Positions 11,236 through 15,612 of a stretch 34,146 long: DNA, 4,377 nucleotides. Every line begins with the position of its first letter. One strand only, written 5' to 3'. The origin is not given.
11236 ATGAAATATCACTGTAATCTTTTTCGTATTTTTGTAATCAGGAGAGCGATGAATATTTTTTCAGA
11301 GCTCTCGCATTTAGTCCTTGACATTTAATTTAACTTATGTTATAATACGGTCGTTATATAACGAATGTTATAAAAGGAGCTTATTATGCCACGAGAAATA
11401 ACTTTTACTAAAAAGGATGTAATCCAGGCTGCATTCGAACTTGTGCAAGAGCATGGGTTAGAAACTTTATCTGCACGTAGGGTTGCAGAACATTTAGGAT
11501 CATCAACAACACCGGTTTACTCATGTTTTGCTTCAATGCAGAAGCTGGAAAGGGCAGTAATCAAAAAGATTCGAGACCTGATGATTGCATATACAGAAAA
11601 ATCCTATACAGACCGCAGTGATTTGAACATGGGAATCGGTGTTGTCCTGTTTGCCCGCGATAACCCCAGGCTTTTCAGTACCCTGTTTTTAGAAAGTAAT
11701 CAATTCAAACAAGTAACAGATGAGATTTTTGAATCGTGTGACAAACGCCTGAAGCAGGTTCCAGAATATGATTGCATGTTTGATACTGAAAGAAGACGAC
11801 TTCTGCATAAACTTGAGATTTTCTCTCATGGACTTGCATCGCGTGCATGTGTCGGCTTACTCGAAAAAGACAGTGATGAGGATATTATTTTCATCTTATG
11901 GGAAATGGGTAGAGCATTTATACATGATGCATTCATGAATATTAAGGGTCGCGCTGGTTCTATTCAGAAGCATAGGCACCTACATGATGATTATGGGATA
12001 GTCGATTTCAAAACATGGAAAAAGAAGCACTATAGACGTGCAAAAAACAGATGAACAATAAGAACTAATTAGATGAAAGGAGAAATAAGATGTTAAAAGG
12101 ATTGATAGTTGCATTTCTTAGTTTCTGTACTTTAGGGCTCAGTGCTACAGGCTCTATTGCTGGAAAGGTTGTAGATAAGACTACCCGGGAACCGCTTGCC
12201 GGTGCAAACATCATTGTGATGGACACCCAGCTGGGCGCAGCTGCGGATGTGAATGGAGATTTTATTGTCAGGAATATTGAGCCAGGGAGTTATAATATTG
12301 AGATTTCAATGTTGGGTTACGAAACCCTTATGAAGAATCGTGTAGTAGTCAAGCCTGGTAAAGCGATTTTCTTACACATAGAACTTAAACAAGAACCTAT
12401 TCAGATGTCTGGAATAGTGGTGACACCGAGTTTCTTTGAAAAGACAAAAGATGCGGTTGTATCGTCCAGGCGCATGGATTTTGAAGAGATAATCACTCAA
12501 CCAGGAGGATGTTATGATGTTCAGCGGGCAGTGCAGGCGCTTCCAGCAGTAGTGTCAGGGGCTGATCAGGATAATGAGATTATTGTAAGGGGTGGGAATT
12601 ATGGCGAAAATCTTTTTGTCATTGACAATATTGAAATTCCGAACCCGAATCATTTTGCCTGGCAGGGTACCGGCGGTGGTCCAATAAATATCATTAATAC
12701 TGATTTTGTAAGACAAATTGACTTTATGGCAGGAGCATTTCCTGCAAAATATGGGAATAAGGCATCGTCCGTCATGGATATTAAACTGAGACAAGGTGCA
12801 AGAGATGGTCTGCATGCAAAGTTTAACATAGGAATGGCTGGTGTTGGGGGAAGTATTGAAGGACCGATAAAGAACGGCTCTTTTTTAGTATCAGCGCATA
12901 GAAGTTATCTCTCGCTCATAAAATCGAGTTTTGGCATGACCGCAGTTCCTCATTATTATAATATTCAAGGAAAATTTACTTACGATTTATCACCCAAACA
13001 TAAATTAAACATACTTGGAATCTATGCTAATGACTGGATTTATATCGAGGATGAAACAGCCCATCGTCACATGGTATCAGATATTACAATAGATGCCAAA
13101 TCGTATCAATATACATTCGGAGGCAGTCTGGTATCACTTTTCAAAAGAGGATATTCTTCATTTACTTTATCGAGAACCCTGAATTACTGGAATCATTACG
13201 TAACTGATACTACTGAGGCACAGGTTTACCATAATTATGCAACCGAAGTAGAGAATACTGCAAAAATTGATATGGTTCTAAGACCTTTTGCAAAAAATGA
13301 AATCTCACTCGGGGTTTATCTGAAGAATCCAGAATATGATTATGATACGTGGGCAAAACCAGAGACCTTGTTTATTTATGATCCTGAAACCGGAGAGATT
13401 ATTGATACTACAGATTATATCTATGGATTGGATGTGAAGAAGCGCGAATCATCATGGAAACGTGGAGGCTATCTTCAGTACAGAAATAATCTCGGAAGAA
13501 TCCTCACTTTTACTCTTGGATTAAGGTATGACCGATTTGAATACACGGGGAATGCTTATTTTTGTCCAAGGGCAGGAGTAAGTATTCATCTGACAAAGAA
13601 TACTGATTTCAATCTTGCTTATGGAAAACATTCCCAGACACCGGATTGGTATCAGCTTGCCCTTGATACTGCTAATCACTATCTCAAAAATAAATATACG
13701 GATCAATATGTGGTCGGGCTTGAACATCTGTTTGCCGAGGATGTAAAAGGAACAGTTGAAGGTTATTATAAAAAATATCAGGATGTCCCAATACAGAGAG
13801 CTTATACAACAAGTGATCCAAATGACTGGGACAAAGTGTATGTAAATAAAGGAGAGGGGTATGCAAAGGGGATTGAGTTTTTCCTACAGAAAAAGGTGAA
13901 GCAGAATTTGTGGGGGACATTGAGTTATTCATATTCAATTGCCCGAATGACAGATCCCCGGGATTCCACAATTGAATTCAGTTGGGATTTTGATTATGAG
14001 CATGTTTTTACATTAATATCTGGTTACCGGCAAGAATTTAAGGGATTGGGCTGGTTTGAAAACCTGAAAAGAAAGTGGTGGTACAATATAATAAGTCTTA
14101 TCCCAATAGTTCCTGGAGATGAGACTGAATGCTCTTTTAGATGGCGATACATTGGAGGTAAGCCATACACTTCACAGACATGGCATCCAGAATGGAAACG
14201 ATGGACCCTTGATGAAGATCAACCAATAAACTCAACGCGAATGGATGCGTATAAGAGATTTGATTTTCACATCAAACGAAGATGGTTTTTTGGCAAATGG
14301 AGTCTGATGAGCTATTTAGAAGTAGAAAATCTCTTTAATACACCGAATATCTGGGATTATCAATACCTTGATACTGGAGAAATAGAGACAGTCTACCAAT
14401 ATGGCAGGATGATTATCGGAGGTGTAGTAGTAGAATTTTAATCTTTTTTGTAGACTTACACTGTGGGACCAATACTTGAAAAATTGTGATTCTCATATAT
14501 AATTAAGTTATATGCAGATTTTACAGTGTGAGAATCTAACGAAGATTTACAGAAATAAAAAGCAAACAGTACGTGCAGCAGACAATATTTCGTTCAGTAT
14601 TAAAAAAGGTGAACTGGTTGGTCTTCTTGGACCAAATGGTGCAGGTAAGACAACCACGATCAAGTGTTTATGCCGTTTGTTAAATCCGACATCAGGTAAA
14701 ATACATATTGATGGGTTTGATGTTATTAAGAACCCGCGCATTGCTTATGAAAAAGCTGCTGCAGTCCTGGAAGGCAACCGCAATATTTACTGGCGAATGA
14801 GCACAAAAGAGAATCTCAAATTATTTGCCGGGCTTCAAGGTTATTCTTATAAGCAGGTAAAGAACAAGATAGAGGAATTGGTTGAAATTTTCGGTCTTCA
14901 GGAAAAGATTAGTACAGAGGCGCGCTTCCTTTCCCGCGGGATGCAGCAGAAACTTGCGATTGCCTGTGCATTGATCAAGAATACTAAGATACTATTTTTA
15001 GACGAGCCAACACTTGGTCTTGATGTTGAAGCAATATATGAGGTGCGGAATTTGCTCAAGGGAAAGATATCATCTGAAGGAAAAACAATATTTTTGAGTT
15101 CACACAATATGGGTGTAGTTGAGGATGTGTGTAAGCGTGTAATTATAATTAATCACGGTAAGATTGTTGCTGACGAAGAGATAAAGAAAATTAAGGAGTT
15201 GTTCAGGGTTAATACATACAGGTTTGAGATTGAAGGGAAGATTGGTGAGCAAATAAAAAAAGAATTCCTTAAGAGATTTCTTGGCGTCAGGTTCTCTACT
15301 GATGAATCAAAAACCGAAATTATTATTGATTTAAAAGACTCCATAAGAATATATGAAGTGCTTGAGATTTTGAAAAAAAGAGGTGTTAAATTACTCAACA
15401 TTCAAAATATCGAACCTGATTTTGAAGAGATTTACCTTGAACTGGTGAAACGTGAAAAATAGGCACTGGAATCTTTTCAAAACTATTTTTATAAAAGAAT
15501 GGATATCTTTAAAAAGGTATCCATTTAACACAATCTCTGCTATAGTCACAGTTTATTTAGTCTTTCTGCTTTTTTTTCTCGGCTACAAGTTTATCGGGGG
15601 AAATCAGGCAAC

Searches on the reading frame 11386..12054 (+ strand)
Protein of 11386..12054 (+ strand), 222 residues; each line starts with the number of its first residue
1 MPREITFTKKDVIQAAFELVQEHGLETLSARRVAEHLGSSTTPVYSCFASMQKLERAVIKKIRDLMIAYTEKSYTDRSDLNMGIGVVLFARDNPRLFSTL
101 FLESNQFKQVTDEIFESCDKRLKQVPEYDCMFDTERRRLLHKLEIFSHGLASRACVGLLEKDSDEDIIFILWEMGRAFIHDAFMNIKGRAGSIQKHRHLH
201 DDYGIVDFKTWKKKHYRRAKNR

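Call 44: search_protein_families(library=pfam, proteins=[window:11386-12054:+], max_evalue=0.0001)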
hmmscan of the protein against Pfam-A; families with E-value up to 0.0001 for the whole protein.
window:11386-12054:+ (222 aa): 1 family
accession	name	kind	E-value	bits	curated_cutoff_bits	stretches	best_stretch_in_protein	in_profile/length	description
PF00440.29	TetR_N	-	9.8e-06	25.7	24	1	13-57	2-46/47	Bacterial regulatory proteins, tetR family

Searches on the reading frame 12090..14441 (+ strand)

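Call 45: search_protein_families(library=pfam, proteins=[window:12090-14441:+], max_evalue=0.0001)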
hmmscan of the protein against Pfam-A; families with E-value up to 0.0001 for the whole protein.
window:12090-14441:+ (783 aa): 3 families
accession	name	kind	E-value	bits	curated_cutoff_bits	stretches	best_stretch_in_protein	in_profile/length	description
PF13715.12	CarbopepD_reg_2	-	7.5e-20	71.2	32.2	1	23-111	1-88/88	CarboxypepD_reg-like domain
PF13620.12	CarboxypepD_reg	-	7.2e-14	52.3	32.3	1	22-99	1-81/82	Carboxypeptidase regulatory-like domain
PF07715.20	Plug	-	1.8e-07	32.1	23.9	1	133-226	16-104/107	TonB-dependent Receptor Plug Domain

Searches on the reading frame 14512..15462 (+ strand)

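Call 45: search_protein_families(library=pfam, proteins=[window:14512-15462:+], max_evalue=0.0001)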
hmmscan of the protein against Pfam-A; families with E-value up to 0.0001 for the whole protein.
window:14512-15462:+ (316 aa): 3 families
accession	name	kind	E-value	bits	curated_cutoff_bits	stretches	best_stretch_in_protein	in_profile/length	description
PF00005.33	ABC_tran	-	5.9e-32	111.6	25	1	24-167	2-136/137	ABC transporter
PF13304.12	AAA_21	-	7.2e-14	53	27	1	136-203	234-303/304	AAA domain, putative AbiEii toxin, Type IV TA system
PF02463.25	SMC_N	-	6.5e-05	22.9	40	0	35-209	26-208/220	RecF/RecN/SMC N terminal domain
